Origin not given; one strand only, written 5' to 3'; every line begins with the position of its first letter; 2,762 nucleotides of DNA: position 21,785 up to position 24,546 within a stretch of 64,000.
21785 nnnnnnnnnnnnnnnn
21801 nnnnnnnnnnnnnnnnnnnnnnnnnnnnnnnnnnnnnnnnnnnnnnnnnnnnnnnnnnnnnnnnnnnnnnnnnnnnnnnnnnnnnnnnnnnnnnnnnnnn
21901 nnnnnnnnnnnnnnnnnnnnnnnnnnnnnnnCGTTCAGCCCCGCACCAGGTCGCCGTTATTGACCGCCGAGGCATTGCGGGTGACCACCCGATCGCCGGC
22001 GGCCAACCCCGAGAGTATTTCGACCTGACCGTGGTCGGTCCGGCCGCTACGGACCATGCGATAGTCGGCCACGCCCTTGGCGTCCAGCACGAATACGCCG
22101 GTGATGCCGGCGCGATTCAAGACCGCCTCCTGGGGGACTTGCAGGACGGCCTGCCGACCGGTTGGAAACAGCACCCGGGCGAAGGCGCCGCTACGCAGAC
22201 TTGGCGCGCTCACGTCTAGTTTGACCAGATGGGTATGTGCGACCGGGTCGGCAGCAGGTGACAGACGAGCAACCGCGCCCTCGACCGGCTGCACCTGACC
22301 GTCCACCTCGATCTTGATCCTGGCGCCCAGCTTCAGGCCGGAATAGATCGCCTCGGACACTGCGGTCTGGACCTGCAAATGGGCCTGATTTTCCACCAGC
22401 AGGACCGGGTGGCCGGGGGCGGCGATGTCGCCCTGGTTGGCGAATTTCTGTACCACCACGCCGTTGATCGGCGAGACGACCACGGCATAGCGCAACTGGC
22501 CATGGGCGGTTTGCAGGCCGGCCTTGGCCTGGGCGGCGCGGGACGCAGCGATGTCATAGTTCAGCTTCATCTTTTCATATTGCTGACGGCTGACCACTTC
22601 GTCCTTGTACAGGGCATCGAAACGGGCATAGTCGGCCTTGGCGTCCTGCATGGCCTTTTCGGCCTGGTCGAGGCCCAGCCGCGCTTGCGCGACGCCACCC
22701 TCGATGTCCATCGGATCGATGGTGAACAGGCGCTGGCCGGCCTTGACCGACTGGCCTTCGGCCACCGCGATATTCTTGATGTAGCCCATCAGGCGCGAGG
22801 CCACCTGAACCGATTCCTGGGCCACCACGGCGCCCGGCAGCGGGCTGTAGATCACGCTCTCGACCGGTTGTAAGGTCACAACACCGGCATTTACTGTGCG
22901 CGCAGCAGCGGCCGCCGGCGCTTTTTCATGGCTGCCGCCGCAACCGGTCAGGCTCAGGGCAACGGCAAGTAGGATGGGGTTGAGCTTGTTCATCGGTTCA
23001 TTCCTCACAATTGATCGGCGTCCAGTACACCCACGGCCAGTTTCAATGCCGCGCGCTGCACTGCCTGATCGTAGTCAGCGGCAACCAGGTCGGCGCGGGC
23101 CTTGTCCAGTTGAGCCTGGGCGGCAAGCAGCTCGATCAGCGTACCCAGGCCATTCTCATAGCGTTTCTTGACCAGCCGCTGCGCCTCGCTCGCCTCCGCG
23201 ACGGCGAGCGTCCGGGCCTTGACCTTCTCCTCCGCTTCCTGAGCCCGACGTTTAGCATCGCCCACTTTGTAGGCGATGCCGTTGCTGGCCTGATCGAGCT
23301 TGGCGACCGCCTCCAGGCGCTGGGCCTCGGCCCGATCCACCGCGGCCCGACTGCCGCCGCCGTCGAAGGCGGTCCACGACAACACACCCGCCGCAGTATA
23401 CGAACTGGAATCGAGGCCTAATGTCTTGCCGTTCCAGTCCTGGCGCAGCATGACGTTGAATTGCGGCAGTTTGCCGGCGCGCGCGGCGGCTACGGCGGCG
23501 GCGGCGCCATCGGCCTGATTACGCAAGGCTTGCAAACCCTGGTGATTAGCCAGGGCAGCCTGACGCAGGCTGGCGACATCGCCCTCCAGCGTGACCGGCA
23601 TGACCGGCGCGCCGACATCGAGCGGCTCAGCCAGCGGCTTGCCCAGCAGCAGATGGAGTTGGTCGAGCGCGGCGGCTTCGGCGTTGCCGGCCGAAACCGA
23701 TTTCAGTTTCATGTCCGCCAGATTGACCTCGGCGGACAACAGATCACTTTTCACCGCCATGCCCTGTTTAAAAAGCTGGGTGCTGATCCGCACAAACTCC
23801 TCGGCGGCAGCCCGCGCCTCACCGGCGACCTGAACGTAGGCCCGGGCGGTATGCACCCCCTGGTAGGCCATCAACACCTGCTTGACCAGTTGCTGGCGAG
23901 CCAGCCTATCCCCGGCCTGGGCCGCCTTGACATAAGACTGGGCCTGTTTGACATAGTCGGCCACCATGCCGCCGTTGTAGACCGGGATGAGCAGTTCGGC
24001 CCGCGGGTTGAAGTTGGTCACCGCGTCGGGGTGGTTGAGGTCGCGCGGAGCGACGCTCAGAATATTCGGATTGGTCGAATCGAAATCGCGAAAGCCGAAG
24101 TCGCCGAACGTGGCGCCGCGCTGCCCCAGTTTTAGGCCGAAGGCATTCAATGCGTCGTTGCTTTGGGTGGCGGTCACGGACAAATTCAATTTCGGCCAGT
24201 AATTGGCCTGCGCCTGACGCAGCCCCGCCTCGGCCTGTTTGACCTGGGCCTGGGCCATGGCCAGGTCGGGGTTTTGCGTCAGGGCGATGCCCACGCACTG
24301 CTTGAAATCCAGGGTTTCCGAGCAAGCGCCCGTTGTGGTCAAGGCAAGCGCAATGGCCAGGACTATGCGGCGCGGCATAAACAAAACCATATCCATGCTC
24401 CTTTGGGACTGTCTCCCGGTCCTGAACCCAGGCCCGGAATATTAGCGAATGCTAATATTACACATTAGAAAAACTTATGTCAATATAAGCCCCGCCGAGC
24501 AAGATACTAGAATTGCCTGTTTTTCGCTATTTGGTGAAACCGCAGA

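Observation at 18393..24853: YgaV/BigR/SqrR-type two-Cys regulator heading an OMF-MFP-RND efflux operon that runs into DUF2892, rhodanese, grxC and trxC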

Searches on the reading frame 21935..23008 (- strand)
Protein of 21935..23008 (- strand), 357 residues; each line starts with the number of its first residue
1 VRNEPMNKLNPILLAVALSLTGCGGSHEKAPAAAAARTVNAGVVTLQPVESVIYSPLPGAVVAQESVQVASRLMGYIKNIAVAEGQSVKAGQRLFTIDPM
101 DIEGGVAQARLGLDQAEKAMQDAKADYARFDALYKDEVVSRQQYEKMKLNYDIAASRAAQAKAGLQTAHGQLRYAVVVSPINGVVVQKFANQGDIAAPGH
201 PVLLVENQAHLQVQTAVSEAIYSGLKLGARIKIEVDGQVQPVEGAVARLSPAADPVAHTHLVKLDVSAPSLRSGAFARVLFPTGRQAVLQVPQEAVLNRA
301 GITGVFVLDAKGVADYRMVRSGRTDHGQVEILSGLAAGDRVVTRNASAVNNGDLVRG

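Call 3: search_protein_families(library=pfam, proteins=[window:21935-23008:-])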
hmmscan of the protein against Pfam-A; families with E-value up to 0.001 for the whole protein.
window:21935-23008:- (357 aa): 5 families
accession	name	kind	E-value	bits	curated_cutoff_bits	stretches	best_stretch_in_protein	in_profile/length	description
PF16576.10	HlyD_D23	-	2.7e-16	59.9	30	1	65-274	18-211/214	Barrel-sandwich domain of CusB or HlyD membrane-fusion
PF13437.12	HlyD_3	-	6e-14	53.1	22.2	1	176-269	1-96/106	HlyD family secretion protein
PF13533.13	Biotin_lipoyl_2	-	1.1e-06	28.7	29.8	1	67-98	1-32/32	Biotin-lipoyl like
PF00364.28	Biotin_lipoyl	-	0.00035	20.8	22.1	0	67-97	43-73/73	Biotin-requiring enzyme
PF12700.13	HlyD_2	-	0.00078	18.7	25.1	0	199-320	255-372/416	HlyD family secretion protein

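Call 4: search_protein_families(library=ncbifam, proteins=[window:21935-23008:-])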
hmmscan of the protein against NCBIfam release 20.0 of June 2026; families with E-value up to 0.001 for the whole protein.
window:21935-23008:- (357 aa): 26 families (the best 25 are shown)
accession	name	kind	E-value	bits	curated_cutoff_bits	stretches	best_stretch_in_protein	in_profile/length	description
TIGR01730.1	RND_mfp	subfamily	6e-62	209.5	94.9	1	56-356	16-320/322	efflux RND transporter periplasmic adaptor subunit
TIGR00999.1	8a0102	subfamily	5.5e-50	170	319.3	1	85-347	1-268/271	CzcB/NccB family metal efflux transporter periplasmic adaptor subunit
NF033138.2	RND-peri-MexC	equivalog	1.4e-34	119.8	625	1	13-354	12-368/375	MexC family multidrug efflux RND transporter periplasmic adaptor subunit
NF007132.1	PRK09578.1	equivalog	8.2e-30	103.8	512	1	9-356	11-374/396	MexX/AxyX family multidrug efflux RND transporter periplasmic adaptor subunit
NF007362.0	PRK09859.1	equivalog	8.2e-29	100.9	738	2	9-245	8-237/385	multidrug transporter subunit MdtE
NF000272.2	OqxA_adapt_sub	exception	2.5e-23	82.7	835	1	9-344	15-365/391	multidrug efflux RND transporter periplasmic adaptor subunit OqxA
NF033834.1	RND_adapt_MexA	exception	5.3e-23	81.7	750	1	5-200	6-183/373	multidrug efflux RND transporter periplasmic adaptor subunit MexA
NF045904.1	RND-peri-MexE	equivalog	8e-23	80.9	714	1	10-199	10-196/390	multidrug efflux RND transporter periplasmic adaptor subunit MexE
NF008589.1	PRK11556.1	equivalog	1.9e-21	76.4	391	1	38-200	58-218/392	MdtA/MuxA family multidrug efflux RND transporter periplasmic adaptor subunit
NF008606.0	PRK11578.1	equivalog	4.8e-17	62.1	342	1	59-347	54-366/371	macrolide transporter subunit MacA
NF011604.1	PRK15030.1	equivalog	6.9e-17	61.5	765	1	12-205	14-204/397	multidrug efflux RND transporter periplasmic adaptor subunit AcrA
TIGR00998.1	8a0101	subfamily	5.1e-16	58.5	390.8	2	114-252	149-284/334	EmrA/EmrK family multidrug efflux transporter periplasmic adaptor subunit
NF007785.0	PRK10476.1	equivalog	5.9e-15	54.9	376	2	59-143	41-127/347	multidrug transporter subunit MdtN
NF045680.1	DiMtlExpIhpB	equivalog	2.9e-14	52.8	450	1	179-349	142-314/326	divalent metal ion exporter adaptor subunit IhpB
NF002939.0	PRK03598.1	equivalog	7.4e-14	51.6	393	1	143-254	171-285/332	secretion protein HlyD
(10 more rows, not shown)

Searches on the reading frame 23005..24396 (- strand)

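Call 3: search_protein_families(library=pfam, proteins=[window:23005-24396:-])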
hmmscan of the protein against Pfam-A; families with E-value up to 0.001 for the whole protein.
window:23005-24396:- (463 aa): 1 family
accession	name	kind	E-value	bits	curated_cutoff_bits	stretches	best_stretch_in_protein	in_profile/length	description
PF02321.23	OEP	-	4.8e-54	183.5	22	2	32-252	2-187/187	Outer membrane efflux protein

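Call 4: search_protein_families(library=ncbifam, proteins=[window:23005-24396:-])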
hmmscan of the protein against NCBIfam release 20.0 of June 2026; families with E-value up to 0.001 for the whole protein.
window:23005-24396:- (463 aa): 6 families
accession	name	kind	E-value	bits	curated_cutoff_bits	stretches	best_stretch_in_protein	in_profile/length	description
TIGR01844.1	type_I_sec_TolC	subfamily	1.5e-39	136.2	225.15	2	138-463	80-405/414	TolC family outer membrane protein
TIGR01845.1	outer_NodT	subfamily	4e-31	108.4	210.05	2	148-456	145-458/460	efflux transporter outer membrane subunit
NF007002.0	PRK09465.1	equivalog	2.7e-16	59.1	495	2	166-462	124-430/460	outer membrane channel protein TolC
NF052390.1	efflux_OMP_AbuO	equivalog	1.5e-12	47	700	1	149-462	119-437/447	multidrug efflux outer membrane protein AbuO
NF033142.1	efflux_OM_AdeC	exception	5.1e-05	22.1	975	1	157-441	155-444/465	multidrug efflux RND transporter AdeABC outer membrane channel subunit AdeC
NF033143.1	efflux_OM_AdeK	equivalog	0.00013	20.8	900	1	154-437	153-440/480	multidrug efflux RND transporter AdeIJK outer membrane channel subunit AdeK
